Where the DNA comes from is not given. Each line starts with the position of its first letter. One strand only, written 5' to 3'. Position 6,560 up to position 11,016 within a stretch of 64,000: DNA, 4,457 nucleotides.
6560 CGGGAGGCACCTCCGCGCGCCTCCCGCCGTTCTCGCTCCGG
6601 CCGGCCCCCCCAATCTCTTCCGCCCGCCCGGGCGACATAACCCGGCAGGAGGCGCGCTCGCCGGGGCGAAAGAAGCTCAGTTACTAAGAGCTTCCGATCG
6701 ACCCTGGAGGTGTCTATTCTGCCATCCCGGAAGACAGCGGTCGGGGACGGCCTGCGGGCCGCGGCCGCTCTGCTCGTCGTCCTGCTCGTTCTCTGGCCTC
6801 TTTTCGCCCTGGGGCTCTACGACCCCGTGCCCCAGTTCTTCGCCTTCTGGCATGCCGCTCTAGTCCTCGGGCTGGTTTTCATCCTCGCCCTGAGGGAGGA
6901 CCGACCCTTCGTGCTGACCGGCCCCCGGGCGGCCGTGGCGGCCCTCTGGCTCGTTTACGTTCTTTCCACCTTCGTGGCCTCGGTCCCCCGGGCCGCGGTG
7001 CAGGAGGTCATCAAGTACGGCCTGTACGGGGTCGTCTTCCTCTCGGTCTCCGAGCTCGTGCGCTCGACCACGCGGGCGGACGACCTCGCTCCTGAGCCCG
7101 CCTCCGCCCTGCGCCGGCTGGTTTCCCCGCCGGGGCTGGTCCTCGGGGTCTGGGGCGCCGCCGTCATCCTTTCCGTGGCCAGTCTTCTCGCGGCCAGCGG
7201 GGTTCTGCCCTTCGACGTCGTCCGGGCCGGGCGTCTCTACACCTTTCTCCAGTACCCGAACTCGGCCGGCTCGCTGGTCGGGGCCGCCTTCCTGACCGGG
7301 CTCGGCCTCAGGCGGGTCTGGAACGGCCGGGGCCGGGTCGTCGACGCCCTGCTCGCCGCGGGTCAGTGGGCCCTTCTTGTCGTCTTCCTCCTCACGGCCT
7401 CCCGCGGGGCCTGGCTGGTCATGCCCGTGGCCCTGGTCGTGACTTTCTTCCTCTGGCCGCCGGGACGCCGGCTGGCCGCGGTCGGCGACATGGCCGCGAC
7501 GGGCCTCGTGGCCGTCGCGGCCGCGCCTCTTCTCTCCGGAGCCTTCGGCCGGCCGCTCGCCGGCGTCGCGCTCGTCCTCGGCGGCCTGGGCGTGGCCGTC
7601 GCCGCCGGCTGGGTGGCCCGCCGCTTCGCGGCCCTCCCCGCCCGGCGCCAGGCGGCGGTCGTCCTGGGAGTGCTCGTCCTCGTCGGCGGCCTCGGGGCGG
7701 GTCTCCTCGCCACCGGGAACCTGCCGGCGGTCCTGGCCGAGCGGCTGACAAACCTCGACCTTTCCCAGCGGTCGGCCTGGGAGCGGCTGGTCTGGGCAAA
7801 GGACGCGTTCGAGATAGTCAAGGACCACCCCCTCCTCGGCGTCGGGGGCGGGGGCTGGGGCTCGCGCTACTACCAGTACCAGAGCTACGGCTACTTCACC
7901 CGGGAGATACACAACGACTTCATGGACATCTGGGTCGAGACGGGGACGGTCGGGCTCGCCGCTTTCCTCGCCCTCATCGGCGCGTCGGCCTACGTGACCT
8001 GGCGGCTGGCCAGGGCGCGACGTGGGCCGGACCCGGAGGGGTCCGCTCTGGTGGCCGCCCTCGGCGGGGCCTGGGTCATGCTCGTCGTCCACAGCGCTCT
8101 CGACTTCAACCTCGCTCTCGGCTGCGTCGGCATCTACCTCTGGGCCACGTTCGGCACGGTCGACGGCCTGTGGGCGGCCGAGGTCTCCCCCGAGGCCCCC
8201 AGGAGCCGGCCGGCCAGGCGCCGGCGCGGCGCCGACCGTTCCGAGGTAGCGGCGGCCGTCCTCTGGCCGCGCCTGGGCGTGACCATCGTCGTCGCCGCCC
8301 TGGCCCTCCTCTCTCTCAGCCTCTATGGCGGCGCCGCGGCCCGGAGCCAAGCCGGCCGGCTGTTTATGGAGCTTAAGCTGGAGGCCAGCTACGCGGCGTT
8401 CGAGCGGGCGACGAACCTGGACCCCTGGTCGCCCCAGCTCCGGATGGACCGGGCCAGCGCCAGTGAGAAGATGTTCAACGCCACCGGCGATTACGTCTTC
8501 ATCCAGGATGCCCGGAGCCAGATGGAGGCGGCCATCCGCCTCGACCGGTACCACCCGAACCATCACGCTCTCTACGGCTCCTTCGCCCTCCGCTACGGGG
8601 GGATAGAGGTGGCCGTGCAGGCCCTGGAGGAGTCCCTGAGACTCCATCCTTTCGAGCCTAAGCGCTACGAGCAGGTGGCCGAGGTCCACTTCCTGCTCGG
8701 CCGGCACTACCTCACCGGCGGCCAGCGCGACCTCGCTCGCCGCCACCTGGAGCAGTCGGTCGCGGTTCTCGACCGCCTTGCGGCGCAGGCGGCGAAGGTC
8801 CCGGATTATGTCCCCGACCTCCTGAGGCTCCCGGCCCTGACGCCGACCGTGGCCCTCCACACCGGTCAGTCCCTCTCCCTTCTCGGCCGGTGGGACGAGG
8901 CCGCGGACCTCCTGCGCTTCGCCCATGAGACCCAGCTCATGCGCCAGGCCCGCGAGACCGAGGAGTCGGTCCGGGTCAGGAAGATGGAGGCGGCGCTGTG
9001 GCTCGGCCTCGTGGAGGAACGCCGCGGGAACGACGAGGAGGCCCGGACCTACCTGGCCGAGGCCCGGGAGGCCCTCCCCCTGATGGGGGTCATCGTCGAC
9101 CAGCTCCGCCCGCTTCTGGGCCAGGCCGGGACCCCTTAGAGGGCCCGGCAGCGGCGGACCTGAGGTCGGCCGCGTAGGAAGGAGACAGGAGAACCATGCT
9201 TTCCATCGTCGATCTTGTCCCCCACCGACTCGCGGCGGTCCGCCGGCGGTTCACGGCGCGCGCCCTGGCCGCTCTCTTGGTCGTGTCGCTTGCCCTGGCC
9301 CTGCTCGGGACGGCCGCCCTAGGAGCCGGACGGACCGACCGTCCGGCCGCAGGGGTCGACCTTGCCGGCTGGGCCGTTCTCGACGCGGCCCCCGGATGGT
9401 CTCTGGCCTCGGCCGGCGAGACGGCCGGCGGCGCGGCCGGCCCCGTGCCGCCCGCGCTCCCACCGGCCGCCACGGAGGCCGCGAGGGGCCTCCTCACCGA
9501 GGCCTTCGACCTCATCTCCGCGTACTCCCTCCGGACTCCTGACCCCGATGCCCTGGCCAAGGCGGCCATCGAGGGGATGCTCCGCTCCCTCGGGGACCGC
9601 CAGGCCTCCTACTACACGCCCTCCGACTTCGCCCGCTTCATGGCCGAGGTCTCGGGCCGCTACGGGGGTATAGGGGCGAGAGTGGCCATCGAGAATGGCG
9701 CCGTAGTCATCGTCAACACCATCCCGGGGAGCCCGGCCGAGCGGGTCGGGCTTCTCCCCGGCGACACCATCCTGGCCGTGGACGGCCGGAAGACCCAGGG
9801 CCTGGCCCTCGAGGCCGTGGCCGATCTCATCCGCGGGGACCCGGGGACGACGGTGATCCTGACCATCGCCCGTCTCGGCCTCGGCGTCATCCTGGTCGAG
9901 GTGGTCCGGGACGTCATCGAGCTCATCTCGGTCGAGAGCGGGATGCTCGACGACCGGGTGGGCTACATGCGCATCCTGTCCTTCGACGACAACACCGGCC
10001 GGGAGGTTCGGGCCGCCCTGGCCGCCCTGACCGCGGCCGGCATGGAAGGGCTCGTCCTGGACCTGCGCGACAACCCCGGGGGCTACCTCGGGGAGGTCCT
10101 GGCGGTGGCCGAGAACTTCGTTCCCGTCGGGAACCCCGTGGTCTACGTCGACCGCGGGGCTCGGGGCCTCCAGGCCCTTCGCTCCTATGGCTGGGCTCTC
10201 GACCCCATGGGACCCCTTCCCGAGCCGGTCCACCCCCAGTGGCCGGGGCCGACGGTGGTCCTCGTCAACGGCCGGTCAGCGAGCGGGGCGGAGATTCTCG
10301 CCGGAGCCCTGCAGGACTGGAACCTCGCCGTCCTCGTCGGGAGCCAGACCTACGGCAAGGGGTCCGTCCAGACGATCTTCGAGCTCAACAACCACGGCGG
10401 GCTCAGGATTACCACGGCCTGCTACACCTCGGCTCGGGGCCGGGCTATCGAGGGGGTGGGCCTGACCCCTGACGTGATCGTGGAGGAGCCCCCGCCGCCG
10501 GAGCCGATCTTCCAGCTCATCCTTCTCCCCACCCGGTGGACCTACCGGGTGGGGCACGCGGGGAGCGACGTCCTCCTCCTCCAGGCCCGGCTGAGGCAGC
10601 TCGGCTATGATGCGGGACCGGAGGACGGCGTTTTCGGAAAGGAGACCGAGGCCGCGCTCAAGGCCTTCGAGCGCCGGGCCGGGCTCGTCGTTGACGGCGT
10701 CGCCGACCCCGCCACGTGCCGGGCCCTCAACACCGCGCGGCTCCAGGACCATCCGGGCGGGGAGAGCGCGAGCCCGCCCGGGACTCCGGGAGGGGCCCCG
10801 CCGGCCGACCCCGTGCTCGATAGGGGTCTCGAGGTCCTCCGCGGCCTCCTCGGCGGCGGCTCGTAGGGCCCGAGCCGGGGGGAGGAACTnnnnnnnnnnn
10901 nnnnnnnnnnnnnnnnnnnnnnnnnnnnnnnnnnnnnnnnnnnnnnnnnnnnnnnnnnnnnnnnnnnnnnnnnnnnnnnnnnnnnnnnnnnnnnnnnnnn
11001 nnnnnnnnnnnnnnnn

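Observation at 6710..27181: Surface-glycan (probably S-layer glycosylation) locus immediately downstream of the SLH genes, with three Wzy_C proteins and no recognisable flippase or ABC exporter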

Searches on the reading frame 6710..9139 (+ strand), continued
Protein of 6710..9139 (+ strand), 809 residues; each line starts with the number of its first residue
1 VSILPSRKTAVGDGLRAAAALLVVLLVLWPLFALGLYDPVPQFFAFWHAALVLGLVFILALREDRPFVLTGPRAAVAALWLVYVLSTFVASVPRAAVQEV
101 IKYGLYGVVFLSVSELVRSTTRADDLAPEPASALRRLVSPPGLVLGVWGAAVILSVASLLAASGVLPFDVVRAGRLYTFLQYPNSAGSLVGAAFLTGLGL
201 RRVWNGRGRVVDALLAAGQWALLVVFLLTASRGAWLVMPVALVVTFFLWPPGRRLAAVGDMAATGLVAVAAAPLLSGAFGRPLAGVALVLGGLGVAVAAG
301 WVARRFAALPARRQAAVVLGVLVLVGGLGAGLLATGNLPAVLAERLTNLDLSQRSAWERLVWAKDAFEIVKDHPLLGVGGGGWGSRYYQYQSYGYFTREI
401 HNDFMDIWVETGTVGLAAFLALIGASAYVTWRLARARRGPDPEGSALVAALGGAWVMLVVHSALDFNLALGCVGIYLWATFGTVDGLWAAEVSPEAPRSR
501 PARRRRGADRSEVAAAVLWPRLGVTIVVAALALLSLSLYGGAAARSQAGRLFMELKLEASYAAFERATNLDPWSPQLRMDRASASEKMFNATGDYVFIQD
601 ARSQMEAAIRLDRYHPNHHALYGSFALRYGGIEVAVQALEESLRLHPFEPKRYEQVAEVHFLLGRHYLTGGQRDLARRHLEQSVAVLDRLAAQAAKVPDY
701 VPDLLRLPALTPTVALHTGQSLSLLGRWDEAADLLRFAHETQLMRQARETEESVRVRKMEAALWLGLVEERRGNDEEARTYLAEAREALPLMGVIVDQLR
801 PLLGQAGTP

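Call 54: fold_search(model_id=the predicted structure, library=pdb)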
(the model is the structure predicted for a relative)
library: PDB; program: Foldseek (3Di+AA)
matches with E <= 10: 1248; with E <= 0.001: 46
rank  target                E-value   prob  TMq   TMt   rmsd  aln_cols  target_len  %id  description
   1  8chy                  4.8e-06  1.00  0.17  0.40  10.6       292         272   18  Crystal structure of an 8-repeat consensus TPR superhelix with Zinc. (released 2024-02-21)
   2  9qhb                  1.6e-05  1.00  0.17  0.38  10.8       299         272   17  Crystal structure of 16-repeat CTPR protein with eliminated coordination sites (released 2025-10-22)
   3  9qhc_A                2.1e-05  1.00  0.17  0.37   9.8       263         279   20  Crystal structure of 8-repeat CTPR protein with eliminated coordination sites (released 2025-10-22)
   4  6yyy_A                2.5e-05  1.00  0.23  0.41   4.6       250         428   16  Aspartyl/Asparaginyl beta-hydroxylase (AspH) oxygenase and TPR domains in complex with manganese, 4,4-dimethyl-2-oxogl (released 2021-03-17)
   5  8re6_A                2.6e-05  1.00  0.23  0.41   3.9       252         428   16  Aspartyl/Asparaginyl beta-hydroxylase (AspH) R735Q variant in complex with Mn, 2-oxoglutarate and a Factor X derived p (released 2024-12-18)
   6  8re5_A                3.1e-05  1.00  0.23  0.41   4.1       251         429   16  Aspartyl/Asparaginyl beta-hydroxylase (AspH) R735Q variant in complex with Mn, 2-oxosuberate and a Factor X derived pe (released 2024-12-18)
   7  9qhc_B                3.1e-05  1.00  0.18  0.38  10.0       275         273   19  Crystal structure of 8-repeat CTPR protein with eliminated coordination sites (released 2025-10-22)
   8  8re8_A                3.4e-05  1.00  0.23  0.41   4.1       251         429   16  Aspartyl/Asparaginyl beta-hydroxylase (AspH) R688Q variant in complex with Mn, (3R)-methyl-2-oxoglutarate and a Factor (released 2024-12-18)
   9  6q9f_A                3.4e-05  1.00  0.23  0.41   4.1       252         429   15  Aspartyl/Asparaginyl beta-hydroxylase (AspH) H679A in complex with Mn, NOG and Factor X peptide fragment (39mer-4Ser) (released 2020-01-15)
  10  5jqy_A                3.6e-05  1.00  0.23  0.42   4.0       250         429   16  Aspartyl/Asparaginyl beta-hydroxylase (AspH)oxygenase and TPR domains in complex with manganese, N-oxalylglycine and f (released 2017-05-24)
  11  7yb9_A                3.8e-05  1.00  0.23  0.41   4.1       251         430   16  Aspartyl/Asparaginyl beta-hydroxylase (AspH) oxygenase and TPR domains in complex with L-2-hydroxyglutarate and factor (released 2023-07-05)
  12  7e6j_A                3.9e-05  1.00  0.23  0.41   4.1       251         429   16  Aspartyl/Asparaginyl beta-hydroxylase (AspH) H725A in complex with Factor X peptide fragment (39mer-4Ser) (released 2021-06-30)
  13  8re7_A                4.6e-05  1.00  0.23  0.41   4.1       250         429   16  Aspartyl/Asparaginyl beta-hydroxylase (AspH) R735W variant in complex with Mn, 2-oxoglutarate and a Factor X derived p (released 2024-12-18)
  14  8dtg_B                7.3e-05  1.00  0.18  0.19  11.6       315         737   14  Cryo-EM structure of Arabidopsis SPY alternative conformation 1 (released 2023-03-08)
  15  8dth_A                7.3e-05  1.00  0.17  0.18  10.9       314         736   13  Cryo-EM structure of Arabidopsis SPY alternative conformation 2 (released 2023-03-08)
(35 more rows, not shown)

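Call 61: search_protein_families(library=pfam, proteins=[L037:798-1916:-, L037:1917-3119:-, L037:3130-5466:-, L037:5490-7157:-, L037:7677-8951:-, L037:8929-9726:-, L037:9911-12367:+, L037:13568-16123:-, L037:16262-16936:-, L037:17337-19307:-], max_evalue=0.001)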
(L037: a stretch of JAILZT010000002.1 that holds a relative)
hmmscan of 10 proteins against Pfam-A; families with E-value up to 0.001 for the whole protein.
L037:798-1916:- (372 aa): 6 families
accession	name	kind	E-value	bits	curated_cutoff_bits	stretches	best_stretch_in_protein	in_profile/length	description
PF13489.12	Methyltransf_23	-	3.1e-18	66.5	27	1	25-173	22-159/164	Methyltransferase domain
PF08242.18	Methyltransf_12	-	9.3e-12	46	30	1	30-121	1-97/98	Methyltransferase domain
PF07021.18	MetW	-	3e-10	40.5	21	1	17-139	5-122/193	Methionine biosynthesis protein MetW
PF13847.12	Methyltransf_31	-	1.5e-09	38.1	27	1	24-129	2-114/145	Methyltransferase domain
PF08241.18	Methyltransf_11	-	1.2e-08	35.9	21.2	1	30-122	1-93/95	Methyltransferase domain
PF13649.12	Methyltransf_25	-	5.3e-08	33.9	27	1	29-120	1-97/97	Methyltransferase domain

L037:1917-3119:- (400 aa): 5 families
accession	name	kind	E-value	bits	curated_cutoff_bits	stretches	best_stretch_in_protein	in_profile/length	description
PF00005.33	ABC_tran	-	2.9e-24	86.6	25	1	42-174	1-136/137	ABC transporter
PF14524.12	Wzt_C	-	1.3e-13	51.6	30.4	1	267-391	12-141/143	Wzt C-terminal domain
PF13555.12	AAA_29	-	7.1e-05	22.9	27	1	45-86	15-55/61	P-loop containing region of AAA domain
PF13304.12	AAA_21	-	0.00029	21.4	27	1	56-90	3-43/304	AAA domain, putative AbiEii toxin, Type IV TA system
PF13476.12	AAA_23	-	0.00047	21.3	27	0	53-77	20-44/201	AAA domain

L037:3130-5466:- (778 aa): 5 families
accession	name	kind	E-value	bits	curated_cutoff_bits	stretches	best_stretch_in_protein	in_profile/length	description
PF00535.33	Glycos_transf_2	-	3e-19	70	23.3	1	10-184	2-167/168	Glycosyl transferase family 2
PF00534.26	Glycos_transf_1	-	1.1e-15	58.1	26.4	1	520-669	16-170/172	Glycosyl transferases group 1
PF13439.12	Glyco_transf_4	-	1.1e-09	38.9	28.5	1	303-497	2-166/170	Glycosyltransferase Family 4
PF13692.12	Glyco_trans_1_4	-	2.9e-09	37.7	27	1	521-657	3-142/142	Glycosyl transferases group 1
PF13641.12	Glyco_tranf_2_3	-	8.4e-05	23.1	27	1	9-206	4-194/230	Glycosyltransferase like family 2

L037:5490-7157:- (555 aa): 1 family
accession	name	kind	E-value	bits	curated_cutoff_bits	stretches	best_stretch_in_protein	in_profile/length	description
PF00535.33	Glycos_transf_2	-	4.8e-24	85.6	23.3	1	54-212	1-167/168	Glycosyl transferase family 2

L037:7677-8951:- (424 aa): 3 families
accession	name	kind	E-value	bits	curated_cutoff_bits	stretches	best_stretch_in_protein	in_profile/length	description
PF13231.12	PMT_2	-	1.5e-16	61.5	26.1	1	80-228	4-154/160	Dolichyl-phosphate-mannose-protein mannosyltransferase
PF03901.23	Glyco_transf_22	-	3.1e-07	30.4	23.8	1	93-243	76-231/414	Alg9-like mannosyltransferase family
PF04932.20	Wzy_C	-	0.00085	19.6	31.7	1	180-241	5-66/149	O-Antigen ligase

L037:8929-9726:- (265 aa): 1 family
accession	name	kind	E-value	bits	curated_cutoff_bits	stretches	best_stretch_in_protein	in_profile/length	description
PF01061.29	ABC2_membrane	-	4.5e-21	75.8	26.9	1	15-226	2-211/211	ABC-2 type transporter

L037:9911-12367:+ (818 aa): 1 family
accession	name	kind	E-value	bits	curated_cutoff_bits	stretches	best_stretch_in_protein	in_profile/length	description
PF04932.20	Wzy_C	-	4.4e-15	56.2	31.7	1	321-460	27-149/149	O-Antigen ligase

L037:13568-16123:- (851 aa): 2 families
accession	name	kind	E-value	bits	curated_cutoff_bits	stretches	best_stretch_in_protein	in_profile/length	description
PF01136.24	Peptidase_U32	-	2e-98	328.8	22.4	2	84-307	3-232/233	Peptidase family U32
PF12392.13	DUF3656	-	9.1e-25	87.9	22.1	1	404-524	1-108/109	Collagenase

L037:16262-16936:- (224 aa): 2 families
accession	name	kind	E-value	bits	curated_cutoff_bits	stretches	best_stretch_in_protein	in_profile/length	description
PF18741.7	MTES_1575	-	0.00023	21.6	38.2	1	71-133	27-88/96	REase_MTES_1575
PF08373.16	RAP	-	0.00073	19.9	24.2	0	84-125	1-41/58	RAP domain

L037:17337-19307:- (656 aa): 2 families
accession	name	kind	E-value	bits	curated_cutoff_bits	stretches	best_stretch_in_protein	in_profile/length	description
PF07833.16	Cu_amine_oxidN1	-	6.7e-24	84.4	24.2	2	67-161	2-98/108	Copper amine oxidase N-terminal domain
PF18933.6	PsbP_2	-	3.6e-06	27.6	27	0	567-651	103-184/184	PsbP-like protein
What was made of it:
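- On WsfB-type S-layer O-oligosaccharyltransferase: That gene's neighbours are Wzm, PMT_2, GT2s, Wzt and GalU (call 61).
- That protein lies divergent to Wzm, PMT_2, GT2s and Wzt, with GalU downstream (call 61). Paenibacillus homologues of the Wzy_C-TPR protein sit in slg-type clusters (call 61).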

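Call 72: search_protein_families(library=pfam, proteins=[L009:12284-13993:+, L029:10268-11884:+, L025:11990-13570:+, L030:8133-9935:+, L023:5114-6880:+, L055:14777-16348:+, L055:1-1653:+, L013:17468-18301:+, L071:19126-20928:+, L069:4742-6406:+], max_evalue=0.001)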
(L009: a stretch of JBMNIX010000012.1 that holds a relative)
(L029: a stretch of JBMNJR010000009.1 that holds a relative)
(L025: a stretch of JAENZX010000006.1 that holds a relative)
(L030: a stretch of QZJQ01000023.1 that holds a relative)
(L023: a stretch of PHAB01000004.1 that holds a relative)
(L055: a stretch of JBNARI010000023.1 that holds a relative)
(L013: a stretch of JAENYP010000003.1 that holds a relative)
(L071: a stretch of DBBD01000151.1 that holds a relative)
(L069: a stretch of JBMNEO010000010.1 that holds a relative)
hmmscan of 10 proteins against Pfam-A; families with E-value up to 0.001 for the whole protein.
L009:12284-13993:+ (570 aa): 2 families
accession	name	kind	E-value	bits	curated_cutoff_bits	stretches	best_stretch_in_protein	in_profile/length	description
PF03023.19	MurJ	-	5.2e-89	299.4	27.4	1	45-480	1-440/451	Lipid II flippase MurJ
PF01554.23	MatE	-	2.4e-09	37.6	24.9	2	247-411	1-160/161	MatE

L029:10268-11884:+ (539 aa): 2 families
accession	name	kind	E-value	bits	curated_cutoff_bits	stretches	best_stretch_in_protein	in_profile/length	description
PF03023.19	MurJ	-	4e-94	316.2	27.4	1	50-492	1-446/451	Lipid II flippase MurJ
PF01554.23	MatE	-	2e-10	41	24.9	2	251-415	1-160/161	MatE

L025:11990-13570:+ (527 aa): 1 family
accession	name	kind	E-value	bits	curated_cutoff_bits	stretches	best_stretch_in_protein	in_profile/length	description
PF13231.12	PMT_2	-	5.7e-07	30.3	26.1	1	90-242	2-160/160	Dolichyl-phosphate-mannose-protein mannosyltransferase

L030:8133-9935:+ (601 aa): 1 family
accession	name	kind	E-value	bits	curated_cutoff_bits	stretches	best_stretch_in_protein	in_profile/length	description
PF13231.12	PMT_2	-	3.5e-06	27.8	26.1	1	118-250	3-139/160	Dolichyl-phosphate-mannose-protein mannosyltransferase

L023:5114-6880:+ (589 aa): 1 family
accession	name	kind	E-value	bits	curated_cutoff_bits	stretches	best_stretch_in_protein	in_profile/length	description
PF13231.12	PMT_2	-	1.6e-08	35.4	26.1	1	103-229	3-131/160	Dolichyl-phosphate-mannose-protein mannosyltransferase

L055:14777-16348:+ (524 aa): 4 families
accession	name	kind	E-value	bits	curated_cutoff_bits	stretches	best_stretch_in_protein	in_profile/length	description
PF03023.19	MurJ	-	2.8e-89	300.3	27.4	1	40-476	1-437/451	Lipid II flippase MurJ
PF01943.22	Polysacc_synt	-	6.3e-16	59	28.2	1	96-299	76-271/274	Polysaccharide biosynthesis protein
PF13440.11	Polysacc_synt_3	-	8.6e-11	42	23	1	144-344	91-284/293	Polysaccharide biosynthesis protein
PF01554.23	MatE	-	7.1e-07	29.5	24.9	1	242-406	1-160/161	MatE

L055:1-1653:+ (551 aa): 1 family
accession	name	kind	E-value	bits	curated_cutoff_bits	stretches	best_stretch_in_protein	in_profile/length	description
PF06808.19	DctM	-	2.8e-92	310.1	23.8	1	23-460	2-411/413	Tripartite ATP-independent periplasmic transporter, DctM component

L013:17468-18301:+ (278 aa): 1 family
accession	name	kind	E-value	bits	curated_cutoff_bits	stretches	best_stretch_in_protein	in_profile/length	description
PF01061.29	ABC2_membrane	-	1.5e-18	67.5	26.9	1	31-235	4-209/211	ABC-2 type transporter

L071:19126-20928:+ (601 aa): 4 families
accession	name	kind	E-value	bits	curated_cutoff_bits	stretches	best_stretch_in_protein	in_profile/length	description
PF03600.22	CitMHS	-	2.2e-88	297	31.9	2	23-546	1-336/336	Citrate transporter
PF02080.26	TrkA_C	-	2.2e-19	69.6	27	2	227-295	1-68/71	TrkA-C domain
PF00939.25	Na_sulph_symp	-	1.4e-16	61.1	27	1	413-598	275-467/472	Sodium:sulfate symporter transmembrane region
PF06808.19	DctM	-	1.3e-05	24.6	23.8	1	412-554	219-369/413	Tripartite ATP-independent periplasmic transporter, DctM component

L069:4742-6406:+ (555 aa): 1 family
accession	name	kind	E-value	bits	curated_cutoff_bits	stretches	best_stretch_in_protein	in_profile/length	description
PF04932.20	Wzy_C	-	2.1e-15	57.2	31.7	1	254-445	1-149/149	O-Antigen ligase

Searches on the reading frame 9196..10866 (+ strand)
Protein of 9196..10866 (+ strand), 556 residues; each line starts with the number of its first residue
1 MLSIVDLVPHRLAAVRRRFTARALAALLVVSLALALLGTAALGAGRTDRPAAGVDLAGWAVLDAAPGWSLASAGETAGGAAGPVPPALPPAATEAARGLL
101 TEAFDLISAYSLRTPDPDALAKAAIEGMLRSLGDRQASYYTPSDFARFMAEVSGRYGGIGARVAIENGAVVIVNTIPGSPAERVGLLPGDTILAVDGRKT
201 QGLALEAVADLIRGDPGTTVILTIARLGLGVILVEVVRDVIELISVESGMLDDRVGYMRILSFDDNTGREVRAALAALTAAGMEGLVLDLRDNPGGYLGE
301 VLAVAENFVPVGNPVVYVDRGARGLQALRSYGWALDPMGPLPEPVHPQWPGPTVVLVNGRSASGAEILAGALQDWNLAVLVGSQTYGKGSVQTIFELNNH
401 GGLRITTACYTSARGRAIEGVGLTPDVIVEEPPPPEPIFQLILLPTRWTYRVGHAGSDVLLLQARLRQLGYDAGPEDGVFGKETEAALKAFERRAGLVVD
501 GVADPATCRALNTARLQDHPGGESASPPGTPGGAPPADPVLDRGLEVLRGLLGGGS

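Call 5: search_protein_families(library=pfam, proteins=[window:9196-10866:+], max_evalue=0.01)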
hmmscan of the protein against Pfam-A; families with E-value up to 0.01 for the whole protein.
window:9196-10866:+ (556 aa): 6 families
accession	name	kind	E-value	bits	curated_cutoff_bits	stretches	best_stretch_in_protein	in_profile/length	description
PF03572.23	Peptidase_S41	-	2.5e-45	154.5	24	1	254-429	1-165/165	Peptidase family S41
PF01471.23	PG_binding_1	-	2.4e-20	72.9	23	1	456-511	2-57/57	Putative peptidoglycan binding domain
PF17820.7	PDZ_6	-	1.8e-13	50.5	27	1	172-226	2-54/54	PDZ domain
PF00595.29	PDZ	-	1.3e-09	38.7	23.2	1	157-224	10-80/81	PDZ domain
PF13180.12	PDZ_2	-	3.3e-09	37.3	27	1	157-226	1-69/80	PDZ domain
PF08823.16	PG_binding_2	-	0.00065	20.4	21.1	1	462-491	21-50/74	Putative peptidoglycan binding domain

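Call 69: search_protein_families(library=ncbifam, proteins=[window:9196-10866:+], max_evalue=1e-10)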
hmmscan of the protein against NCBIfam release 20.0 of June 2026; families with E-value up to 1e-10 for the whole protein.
window:9196-10866:+ (556 aa): 10 families
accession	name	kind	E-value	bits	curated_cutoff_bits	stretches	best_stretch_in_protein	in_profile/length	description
NF052377.1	lmo1851_S41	exception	3.4e-78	263.4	725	1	100-511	50-445/468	lmo1851 family serine protease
TIGR00225.1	prc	subfamily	3.6e-75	253.1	218.6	1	116-432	10-317/335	C-terminal processing peptidase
TIGR03900.1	prc_long_Delta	hypoth_equivalog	2.2e-71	241.1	660.95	1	97-428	80-403/973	MXAN_5808 family serine peptidase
NF045588.1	Cterm_S41_CtpA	exception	2.9e-63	214.1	625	1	123-432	77-379/401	carboxyl-terminal processing protease CtpA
NF045589.1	Cterm_S41_CtpB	exception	3.6e-63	213.7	633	1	121-430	81-381/416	carboxyl-terminal processing protease CtpB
NF045591.1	Cterm_S41_CtpZ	exception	1.2e-60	205.4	525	1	121-437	75-382/403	carboxyl-terminal processing protease CtpZ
NF045590.1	Cterm_S41_CtpC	exception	6.3e-60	203.1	665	1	121-430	80-379/418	carboxyl-terminal processing protease CtpC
NF051464.1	tail_spec_CT441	exception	1.9e-42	145.8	700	1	128-430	219-526/645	tail-specific protease Tsp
NF008388.1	PRK11186.1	exception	1.5e-33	116.1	825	1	134-398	223-487/663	carboxy terminal-processing peptidase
TIGR02869.1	spore_SleB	equivalog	5.1e-16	59.1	236.5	1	448-518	5-75/201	spore cortex-lytic enzyme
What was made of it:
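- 9196..10866 (+): C-terminal processing protease (S41 + PDZ + PG_binding_1). It is a conserved neighbour whose role in the system is unknown. Calls 5, 69.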
